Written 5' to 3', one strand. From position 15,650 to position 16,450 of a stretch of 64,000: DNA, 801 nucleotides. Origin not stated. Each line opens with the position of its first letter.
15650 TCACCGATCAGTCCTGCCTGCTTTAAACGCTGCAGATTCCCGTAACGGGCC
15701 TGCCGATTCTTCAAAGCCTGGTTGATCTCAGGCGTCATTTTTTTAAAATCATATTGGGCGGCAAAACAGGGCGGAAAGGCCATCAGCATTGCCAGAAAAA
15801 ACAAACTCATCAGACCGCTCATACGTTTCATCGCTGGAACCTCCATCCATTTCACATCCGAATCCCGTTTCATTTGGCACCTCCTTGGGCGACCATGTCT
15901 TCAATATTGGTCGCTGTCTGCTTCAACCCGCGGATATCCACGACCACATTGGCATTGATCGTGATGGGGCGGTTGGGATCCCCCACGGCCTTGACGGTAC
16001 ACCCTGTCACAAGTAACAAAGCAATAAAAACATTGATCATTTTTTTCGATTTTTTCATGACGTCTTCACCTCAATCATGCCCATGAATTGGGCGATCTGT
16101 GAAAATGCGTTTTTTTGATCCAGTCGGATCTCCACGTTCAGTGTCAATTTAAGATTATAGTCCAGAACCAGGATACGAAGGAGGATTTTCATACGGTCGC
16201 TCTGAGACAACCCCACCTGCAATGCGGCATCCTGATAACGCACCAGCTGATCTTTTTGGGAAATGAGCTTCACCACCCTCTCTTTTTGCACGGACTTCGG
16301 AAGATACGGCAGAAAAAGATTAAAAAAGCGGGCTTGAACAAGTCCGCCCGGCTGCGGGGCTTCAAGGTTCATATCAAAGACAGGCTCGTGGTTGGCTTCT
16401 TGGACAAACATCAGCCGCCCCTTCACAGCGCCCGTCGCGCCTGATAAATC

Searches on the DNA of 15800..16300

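Call 100: search_with_rna_model(model_id=R1, source=window, start=15800, end=16300, filters=off, max_evalue=10, show_alignments=1)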
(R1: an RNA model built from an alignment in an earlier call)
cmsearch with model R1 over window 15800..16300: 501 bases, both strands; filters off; matches with E-value up to 10: 2.
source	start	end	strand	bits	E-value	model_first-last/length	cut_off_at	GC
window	16008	16078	-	10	0.00021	72-150/163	-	0.3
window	16023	16048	+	-0.3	0.32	23-48/163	-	0.19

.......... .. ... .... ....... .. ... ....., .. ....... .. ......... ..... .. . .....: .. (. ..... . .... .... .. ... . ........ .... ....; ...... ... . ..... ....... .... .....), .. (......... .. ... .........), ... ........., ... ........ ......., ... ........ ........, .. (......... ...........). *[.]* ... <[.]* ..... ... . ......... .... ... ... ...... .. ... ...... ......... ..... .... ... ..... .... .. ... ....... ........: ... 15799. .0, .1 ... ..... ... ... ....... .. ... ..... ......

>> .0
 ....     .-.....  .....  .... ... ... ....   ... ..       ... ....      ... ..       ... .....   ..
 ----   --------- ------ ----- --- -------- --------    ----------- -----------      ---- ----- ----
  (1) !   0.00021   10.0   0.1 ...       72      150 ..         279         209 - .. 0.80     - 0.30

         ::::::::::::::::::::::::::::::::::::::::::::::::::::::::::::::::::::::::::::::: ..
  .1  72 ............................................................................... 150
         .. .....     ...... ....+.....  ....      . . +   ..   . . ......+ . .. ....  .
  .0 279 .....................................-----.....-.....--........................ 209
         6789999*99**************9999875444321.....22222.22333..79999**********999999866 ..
